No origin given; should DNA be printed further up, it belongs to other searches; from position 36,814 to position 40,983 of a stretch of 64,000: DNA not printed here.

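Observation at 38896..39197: Tandem Cys/aromatic-rich module inserted into the PilY1-like pilus-tip adhesin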

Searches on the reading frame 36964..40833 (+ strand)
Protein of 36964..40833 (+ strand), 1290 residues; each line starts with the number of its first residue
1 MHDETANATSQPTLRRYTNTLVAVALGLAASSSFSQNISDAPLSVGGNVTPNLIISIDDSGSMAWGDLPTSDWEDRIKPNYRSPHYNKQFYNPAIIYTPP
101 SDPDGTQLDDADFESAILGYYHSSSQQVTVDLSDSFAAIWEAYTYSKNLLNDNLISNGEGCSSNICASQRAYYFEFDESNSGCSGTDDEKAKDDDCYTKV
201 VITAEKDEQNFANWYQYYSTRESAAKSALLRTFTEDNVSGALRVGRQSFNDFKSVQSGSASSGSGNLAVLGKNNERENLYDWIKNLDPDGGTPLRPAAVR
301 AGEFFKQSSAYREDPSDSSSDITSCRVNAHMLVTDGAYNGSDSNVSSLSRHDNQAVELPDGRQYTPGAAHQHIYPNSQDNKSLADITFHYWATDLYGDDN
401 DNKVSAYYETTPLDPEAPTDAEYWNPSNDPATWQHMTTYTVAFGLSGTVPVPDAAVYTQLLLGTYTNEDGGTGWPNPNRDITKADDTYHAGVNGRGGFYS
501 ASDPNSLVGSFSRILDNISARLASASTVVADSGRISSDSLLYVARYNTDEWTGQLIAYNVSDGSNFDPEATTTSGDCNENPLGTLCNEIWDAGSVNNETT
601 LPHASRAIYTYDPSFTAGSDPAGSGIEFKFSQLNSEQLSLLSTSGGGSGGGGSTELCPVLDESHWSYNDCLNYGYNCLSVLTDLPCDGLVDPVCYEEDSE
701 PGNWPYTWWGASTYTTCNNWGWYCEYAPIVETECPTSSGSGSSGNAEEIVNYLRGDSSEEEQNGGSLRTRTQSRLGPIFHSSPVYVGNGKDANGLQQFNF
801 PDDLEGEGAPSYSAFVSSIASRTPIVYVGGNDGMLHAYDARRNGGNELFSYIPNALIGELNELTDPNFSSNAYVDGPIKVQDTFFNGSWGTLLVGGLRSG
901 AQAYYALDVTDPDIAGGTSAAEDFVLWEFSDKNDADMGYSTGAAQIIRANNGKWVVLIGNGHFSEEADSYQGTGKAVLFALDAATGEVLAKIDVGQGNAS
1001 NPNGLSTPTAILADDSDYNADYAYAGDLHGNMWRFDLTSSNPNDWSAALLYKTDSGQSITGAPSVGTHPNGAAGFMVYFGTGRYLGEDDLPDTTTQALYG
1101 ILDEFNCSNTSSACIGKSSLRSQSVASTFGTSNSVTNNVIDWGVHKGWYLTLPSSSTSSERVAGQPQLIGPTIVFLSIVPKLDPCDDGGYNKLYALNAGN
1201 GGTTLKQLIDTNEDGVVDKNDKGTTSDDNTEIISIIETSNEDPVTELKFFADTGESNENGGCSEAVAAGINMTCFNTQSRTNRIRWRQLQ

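Call 4: search_protein_families(library=pfam, proteins=[window:36964-40833:+], max_evalue=1)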
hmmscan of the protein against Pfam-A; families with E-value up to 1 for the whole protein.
window:36964-40833:+ (1290 aa): 2 families
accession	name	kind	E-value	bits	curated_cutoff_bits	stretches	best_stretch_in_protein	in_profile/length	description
PF05567.17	T4P_PilY1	-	6.5e-54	183.8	28.1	1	775-1106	1-377/411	PilY1 beta-propeller domain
PF13360.13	PQQ_2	-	0.071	13.2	27.6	1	926-1047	96-195/233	Outer membrane protein assembly factor BamB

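Call 5: find_homologous_proteins(query=window:36964-40833:+, max_evalue=1e-10)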
Query window:36964-40833:+ (1290 aa): 1079 proteins with E <= 1e-10 among 8000 candidates; the best 120 are listed.
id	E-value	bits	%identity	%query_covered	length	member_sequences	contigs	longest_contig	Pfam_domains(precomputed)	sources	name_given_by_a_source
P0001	0.0e+0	2979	100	100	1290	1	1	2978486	PF05567.18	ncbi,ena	-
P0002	0.0e+0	2079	70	99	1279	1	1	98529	PF05567.18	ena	-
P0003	0.0e+0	2009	67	100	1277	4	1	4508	PF05567.18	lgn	-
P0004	0.0e+0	1829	63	100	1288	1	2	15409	PF05567.18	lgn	-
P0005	0.0e+0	1081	46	51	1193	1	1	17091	PF05567.18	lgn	-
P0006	0.0e+0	1053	46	49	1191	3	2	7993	PF05567.18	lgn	-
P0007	0.0e+0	1036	46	47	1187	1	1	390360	PF05567.18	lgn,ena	-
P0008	0.0e+0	1035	47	47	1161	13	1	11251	PF05567.18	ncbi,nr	ncbi:MAG: hypothetical protein HOH29_00605 [Cellvibrionales bacterium]|nr:hypothetical protein [Cell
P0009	0.0e+0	1024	45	49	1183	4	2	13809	PF05567.18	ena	-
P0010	0.0e+0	1022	45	48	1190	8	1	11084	PF05567.18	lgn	-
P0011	4.8e-295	1000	44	47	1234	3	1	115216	PF05567.18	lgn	-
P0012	1.6e-291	989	43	47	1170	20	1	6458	PF05567.18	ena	-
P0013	4.1e-281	954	41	49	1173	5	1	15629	PF05567.18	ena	-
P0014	6.5e-276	937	44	48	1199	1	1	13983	PF05567.18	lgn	-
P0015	1.1e-261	890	43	49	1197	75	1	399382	PF05567.18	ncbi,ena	-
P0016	2.4e-254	865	45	42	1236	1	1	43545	PF05567.18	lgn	-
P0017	6.3e-253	861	41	47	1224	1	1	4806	PF05567.18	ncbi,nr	ncbi:MAG: hypothetical protein KJO24_05290 [Gammaproteobacteria bacterium]|nr:hypothetical protein [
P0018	2.5e-245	836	41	47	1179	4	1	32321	PF05567.18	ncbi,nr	ncbi:MAG: hypothetical protein HKO60_01640 [Pseudomonadales bacterium]|nr:hypothetical protein [Pseu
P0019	1.7e-237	810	40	48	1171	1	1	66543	PF05567.18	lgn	-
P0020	8.9e-224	764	37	47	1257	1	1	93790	PF05567.18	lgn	-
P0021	1.6e-212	727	38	48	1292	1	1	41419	PF05567.18,PF18884.6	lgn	-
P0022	2.2e-207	710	40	37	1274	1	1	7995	PF05567.18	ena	-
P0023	5.1e-207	709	36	50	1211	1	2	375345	PF05567.18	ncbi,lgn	-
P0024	3.7e-201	689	37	49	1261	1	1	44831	PF05567.18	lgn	-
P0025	3.2e-200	686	37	49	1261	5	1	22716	PF05567.18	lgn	-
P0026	1.7e-199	684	37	49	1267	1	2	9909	PF05567.18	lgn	-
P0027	8.9e-199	681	37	46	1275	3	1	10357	PF05567.18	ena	-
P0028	2.2e-198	680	36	49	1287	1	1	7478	PF05567.18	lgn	-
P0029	7.5e-197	675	36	46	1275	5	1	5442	PF05567.18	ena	-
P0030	8.0e-189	648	37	42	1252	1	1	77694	PF05567.18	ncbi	ncbi:MAG: pilus assembly protein [Pseudomonadales bacterium]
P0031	3.8e-175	603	37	44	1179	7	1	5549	PF05567.18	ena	-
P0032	1.3e-174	601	39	38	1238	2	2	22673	PF05567.18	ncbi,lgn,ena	-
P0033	2.0e-169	584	36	43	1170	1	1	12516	PF05567.18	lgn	-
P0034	1.1e-167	578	39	37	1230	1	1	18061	PF05567.18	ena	-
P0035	2.9e-167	577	41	37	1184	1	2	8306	PF05567.18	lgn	-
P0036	8.7e-167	575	39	38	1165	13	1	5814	PF05567.18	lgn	-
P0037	3.9e-166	573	34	47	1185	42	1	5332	PF05567.18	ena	-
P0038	3.9e-165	570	40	38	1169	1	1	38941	PF05567.18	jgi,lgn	jgi:type IV pilus assembly protein PilY1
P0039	3.3e-158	547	38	35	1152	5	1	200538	PF05567.18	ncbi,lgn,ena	-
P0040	5.0e-157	543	37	39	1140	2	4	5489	PF05567.18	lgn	-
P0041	2.2e-155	538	37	37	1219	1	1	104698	PF05567.18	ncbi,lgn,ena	-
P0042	3.7e-154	534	35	47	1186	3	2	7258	PF05567.18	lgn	-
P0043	4.2e-154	533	38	36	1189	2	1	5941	PF05567.18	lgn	-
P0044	6.6e-154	533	38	35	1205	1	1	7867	PF05567.18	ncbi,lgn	-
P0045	6.9e-154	533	38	36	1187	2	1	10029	PF05567.18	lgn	-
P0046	1.3e-153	532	38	37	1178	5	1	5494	PF05567.18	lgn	-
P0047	6.7e-153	529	31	49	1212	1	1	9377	PF05567.18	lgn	-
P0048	2.1e-151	524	36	37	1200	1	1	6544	PF05567.18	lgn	-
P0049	4.5e-151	523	38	38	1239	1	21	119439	PF05567.18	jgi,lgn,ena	jgi:type IV pilus assembly protein PilY1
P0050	8.8e-151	522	33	50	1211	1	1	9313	PF05567.18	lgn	-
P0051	2.0e-150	521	37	37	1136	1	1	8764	PF05567.18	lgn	-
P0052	5.9e-150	520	38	37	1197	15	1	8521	PF05567.18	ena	-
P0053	8.3e-150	519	38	39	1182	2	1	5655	PF05567.18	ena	-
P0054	2.8e-149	517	35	43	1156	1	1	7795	PF05567.18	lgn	-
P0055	1.9e-148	515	33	49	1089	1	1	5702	PF05567.18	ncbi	-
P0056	6.1e-148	513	38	39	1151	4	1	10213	PF05567.18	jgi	jgi:type IV pilus assembly protein PilY1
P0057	6.4e-148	513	37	37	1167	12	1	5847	PF05567.18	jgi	jgi:type IV pilus assembly protein PilY1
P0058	6.7e-148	513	31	49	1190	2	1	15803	PF05567.18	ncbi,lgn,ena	-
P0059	8.8e-148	512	35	37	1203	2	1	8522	PF05567.18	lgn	-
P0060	9.1e-148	512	38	37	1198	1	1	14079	PF05567.18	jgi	jgi:type IV pilus assembly protein PilY1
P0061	9.9e-148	512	37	38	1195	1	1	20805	PF05567.18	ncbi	ncbi:MAG: pilus assembly protein [Burkholderiaceae bacterium]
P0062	2.7e-147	511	35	42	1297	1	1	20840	PF05567.18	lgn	-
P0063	3.1e-147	511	32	92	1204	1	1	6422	PF05567.18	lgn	-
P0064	5.2e-147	510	37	37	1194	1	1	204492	PF05567.18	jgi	jgi:type IV pilus assembly protein PilY1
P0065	6.2e-147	510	34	42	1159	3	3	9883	PF05567.18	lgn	-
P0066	6.7e-147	509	39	37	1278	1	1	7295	PF05567.18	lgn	-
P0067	8.4e-147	509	34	48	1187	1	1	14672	PF05567.18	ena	-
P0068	9.3e-147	509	32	49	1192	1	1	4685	PF05567.18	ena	-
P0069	2.6e-146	508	32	55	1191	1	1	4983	PF05567.18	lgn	-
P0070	2.7e-146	507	33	47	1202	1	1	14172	PF05567.18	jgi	jgi:type IV pilus assembly protein PilY1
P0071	5.1e-146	507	36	42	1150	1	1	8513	PF05567.18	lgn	-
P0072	1.5e-145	505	32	44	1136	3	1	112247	PF05567.18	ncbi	-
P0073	2.1e-145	505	36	37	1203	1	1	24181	PF05567.18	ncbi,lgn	ncbi:MAG: pilus assembly protein [Thiotrichales bacterium]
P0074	2.2e-145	504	38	37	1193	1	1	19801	PF05567.18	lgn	-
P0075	4.0e-145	504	35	38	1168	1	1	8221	PF05567.18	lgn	-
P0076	6.5e-145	503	37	37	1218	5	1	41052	PF05567.18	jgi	jgi:type IV pilus assembly protein PilY1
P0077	8.0e-145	503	37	38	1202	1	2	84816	PF05567.18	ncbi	-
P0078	8.6e-145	502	37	37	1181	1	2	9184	PF05567.18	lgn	-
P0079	2.9e-144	501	36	38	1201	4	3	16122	PF05567.18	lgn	-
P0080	6.2e-144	500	36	38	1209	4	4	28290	PF05567.18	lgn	-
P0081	6.6e-144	500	38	37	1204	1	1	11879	PF05567.18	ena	-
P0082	7.2e-144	499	36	37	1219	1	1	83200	PF05567.18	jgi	jgi:type IV pilus assembly protein PilY1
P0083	1.1e-143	499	35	37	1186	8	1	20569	PF05567.18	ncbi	ncbi:MAG: PilC/PilY family type IV pilus protein [Burkholderiaceae bacterium]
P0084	1.5e-143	498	38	37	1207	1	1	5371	PF05567.18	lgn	-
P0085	1.8e-143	498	36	38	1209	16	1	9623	PF05567.18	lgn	-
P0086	2.1e-143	498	34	40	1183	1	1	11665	PF05567.18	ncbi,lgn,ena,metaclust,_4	metaclust:\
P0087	2.8e-143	497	35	44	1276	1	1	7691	PF05567.18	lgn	-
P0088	5.8e-143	496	35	38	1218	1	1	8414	PF05567.18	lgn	-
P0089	7.0e-143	496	36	38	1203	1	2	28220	PF05567.18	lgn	-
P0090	7.4e-143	496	36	38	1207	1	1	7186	PF05567.18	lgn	-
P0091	8.4e-143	496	32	49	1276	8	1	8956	PF05567.18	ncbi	ncbi:MAG: PilC/PilY family type IV pilus protein [Gammaproteobacteria bacterium]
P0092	8.5e-143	496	37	37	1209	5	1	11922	PF05567.18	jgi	-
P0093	9.0e-143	496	37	37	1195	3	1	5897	PF05567.18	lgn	-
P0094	1.3e-142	495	38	38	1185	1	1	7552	PF05567.18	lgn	-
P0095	7.0e-142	493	32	49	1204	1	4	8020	PF05567.18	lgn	-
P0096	8.3e-142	493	35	39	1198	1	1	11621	PF05567.18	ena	-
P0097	1.9e-141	491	36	37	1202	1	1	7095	PF05567.18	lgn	-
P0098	2.7e-141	491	35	38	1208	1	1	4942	PF05567.18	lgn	-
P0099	2.7e-141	491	37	37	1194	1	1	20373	PF05567.18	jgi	jgi:type IV pilus assembly protein PilY1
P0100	2.9e-141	491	40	36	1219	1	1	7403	PF05567.18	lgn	-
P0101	3.7e-141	490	34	49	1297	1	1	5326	PF05567.18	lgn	-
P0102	4.6e-141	490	37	37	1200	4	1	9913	PF05567.18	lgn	-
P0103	5.0e-141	490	37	42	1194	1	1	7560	PF05567.18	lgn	-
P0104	5.0e-141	490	33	47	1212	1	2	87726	PF05567.18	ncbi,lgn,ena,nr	ncbi:MAG TPA: PilC/PilY family type IV pilus protein [Thiobacillaceae bacterium]|nr:PilC/PilY family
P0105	8.5e-141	489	33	45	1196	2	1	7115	PF05567.18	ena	-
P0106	9.2e-141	489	37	38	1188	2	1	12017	PF05567.18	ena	-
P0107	1.3e-140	489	36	38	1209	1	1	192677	PF05567.18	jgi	jgi:type IV pilus assembly protein PilY1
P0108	1.8e-140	488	36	38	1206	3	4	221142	PF05567.18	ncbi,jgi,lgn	jgi:type IV pilus assembly protein PilY1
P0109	2.4e-140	488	37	38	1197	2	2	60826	PF05567.18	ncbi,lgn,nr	ncbi:MAG: PilC/PilY family type IV pilus protein [Sutterellaceae bacterium]|nr:PilC/PilY family type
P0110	3.1e-140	487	37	37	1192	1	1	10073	PF05567.18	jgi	jgi:type IV pilus assembly protein PilY1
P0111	3.2e-140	487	35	36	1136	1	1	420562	PF05567.18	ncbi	-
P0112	3.7e-140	487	38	37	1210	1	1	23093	PF05567.18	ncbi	ncbi:MAG: pilus assembly protein [Acidiferrobacterales bacterium]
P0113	1.3e-139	485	32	47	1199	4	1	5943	PF05567.18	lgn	-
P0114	7.1e-139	483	38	37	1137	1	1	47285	PF05567.18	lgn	-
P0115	7.5e-139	483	39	36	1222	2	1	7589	PF05567.18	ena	-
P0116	8.1e-139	483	34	42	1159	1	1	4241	PF05567.18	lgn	-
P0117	8.9e-139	483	36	38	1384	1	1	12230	PF05567.18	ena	-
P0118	9.4e-139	482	33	42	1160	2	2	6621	PF05567.18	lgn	-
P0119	2.5e-138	481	34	42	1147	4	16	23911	PF05567.18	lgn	-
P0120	4.0e-138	480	38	39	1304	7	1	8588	PF05567.18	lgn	-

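Call 15: find_encoding_contigs(protein=P0001, flank=3000, max_places=3)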
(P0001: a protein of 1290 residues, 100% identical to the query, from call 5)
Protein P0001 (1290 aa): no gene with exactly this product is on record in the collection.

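Call 16: find_encoding_contigs(protein=P0002, flank=8000, max_places=3)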
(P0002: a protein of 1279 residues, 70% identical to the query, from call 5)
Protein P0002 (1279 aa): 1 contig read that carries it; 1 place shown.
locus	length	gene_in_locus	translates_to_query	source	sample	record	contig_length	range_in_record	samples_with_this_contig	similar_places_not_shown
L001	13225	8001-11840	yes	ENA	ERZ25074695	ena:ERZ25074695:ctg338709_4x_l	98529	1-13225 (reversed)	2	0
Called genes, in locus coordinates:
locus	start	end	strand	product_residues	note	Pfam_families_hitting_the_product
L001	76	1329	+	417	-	PF00924:MS_channel_2nd, PF21082:MS_channel_3rd (faint)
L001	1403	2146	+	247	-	PF00378:ECH_1, PF16113:ECH_2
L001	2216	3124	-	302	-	PF14819:QueF_N, PF14489:QueF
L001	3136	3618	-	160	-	PF01061:ABC2_membrane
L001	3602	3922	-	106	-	PF01061:ABC2_membrane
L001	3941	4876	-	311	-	PF00005:ABC_tran, PF13304:AAA_21 (weak)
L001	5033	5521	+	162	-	PF01243:PNPOx_N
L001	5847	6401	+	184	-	PF07963:N_methyl (weak), PF22150:Tt1218-like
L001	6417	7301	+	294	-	PF16074:PilW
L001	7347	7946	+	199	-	PF14341:PilX_N, PF13681:PilX (weak)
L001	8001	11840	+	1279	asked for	PF05567:T4P_PilY1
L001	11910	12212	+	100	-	-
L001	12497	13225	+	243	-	?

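Call 18: find_related_loci(query=window:36964-40833:+, collection=genome_contigs, flank=6000)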
Query window:36964-40833:+ (1290 aa) in genome_contigs; peptide patterns used: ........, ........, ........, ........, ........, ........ (x = any residue, [..] = any of these).
61 stretches matched a pattern; 49 encode a relative of the query (tblastn E <= 1e-3); 49 distinct loci.
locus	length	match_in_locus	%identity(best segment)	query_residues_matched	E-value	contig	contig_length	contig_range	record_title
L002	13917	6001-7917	41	507-1239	8e-92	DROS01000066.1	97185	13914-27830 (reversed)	MAG TPA_asm: Gammaproteobacteria bacterium isolate HyVt-540 HyVt-540_k145_39764, whole genome shotgun sequence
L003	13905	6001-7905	40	505-1232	4e-80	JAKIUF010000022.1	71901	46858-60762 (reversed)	MAG: Gammaproteobacteria bacterium isolate D100SM.bin.11 NODE_156_length_71901_cov_5.567030, whole genome shotgun sequen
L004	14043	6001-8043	37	498-1202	6e-67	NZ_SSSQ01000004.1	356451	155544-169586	Dechloromonas hortensis strain MA-1 DSM15637_NODE_4_length_356451_cov_336.57, whole genome shotgun sequence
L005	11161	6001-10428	28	48-1289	3e-66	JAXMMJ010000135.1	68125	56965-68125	MAG: Hylemonella sp. isolate NC_metabat.bin.5 k141_44625, whole genome shotgun sequence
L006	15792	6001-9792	33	39-1221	5e-65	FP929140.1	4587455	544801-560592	gamma proteobacterium HdN1 complete genome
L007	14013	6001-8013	38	498-1202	1e-61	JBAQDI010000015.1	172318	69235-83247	MAG: Azonexus sp. isolate MFD03280_ilm_asm_bin15 k127_89854, whole genome shotgun sequence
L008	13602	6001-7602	31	746-1290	3e-59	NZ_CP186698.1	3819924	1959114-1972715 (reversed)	Undibacterium sp. WLX3042 chromosome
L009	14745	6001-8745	34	226-1180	1e-56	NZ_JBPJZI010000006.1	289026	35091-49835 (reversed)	Variovorax sp. LT2P21 NODE_6_length_289026_cov_59.884715, whole genome shotgun sequence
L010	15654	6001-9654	35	14-1233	2e-56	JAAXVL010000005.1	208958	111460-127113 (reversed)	MAG: Azonexaceae bacterium isolate W9_Combined_metabat1_055 W9_Combined_metabat1_055_NODE_31, whole genome shotgun seque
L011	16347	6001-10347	33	14-1201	3e-56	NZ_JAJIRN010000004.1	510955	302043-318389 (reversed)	Roseateles oligotrophus strain CHU3 42519-assmbly_contig_4, whole genome shotgun sequence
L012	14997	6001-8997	35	219-1201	1e-56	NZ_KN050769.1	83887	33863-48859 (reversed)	Xenophilus azovorans DSM 13620 Q392DRAFT_scaffold00025.25, whole genome shotgun sequence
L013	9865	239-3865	33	206-1201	2e-55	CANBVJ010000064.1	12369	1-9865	MAG: Comamonadaceae bacterium isolate JR-MC-B-240519-59 genome assembly, contig: JR-MC-B-240519-C4674, whole genome shot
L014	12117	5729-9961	33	1-1201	2e-55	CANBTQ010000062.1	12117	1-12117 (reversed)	MAG: Comamonadaceae bacterium isolate JR-MC-C-240519-54 genome assembly, contig: JR-MC-C-240519-C5270, whole genome shot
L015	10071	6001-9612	33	14-1289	3e-55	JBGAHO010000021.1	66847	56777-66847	MAG: Steroidobacteraceae bacterium isolate MAG_MBR_H125.14 MBRH125-14_opera_contig_1529, whole genome shotgun sequence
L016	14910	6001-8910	35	226-1208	1e-54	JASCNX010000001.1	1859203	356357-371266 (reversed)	Xenophilus aerolatus strain DSM 19424 DSM19242_ctg001, whole genome shotgun sequence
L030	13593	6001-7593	29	749-1290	3e-47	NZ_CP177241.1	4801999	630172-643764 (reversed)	Agarivorans sp. DSG3-1 chromosome, complete genome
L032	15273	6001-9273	31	219-1290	7e-47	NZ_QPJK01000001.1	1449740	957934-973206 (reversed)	Pseudorhodoferax soli strain DSM 21634 Ga0244542_101, whole genome shotgun sequence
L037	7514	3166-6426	29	219-1290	9e-44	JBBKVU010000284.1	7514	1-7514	MAG: Comamonas sp. isolate metabat_bins.377 k119_1141296, whole genome shotgun sequence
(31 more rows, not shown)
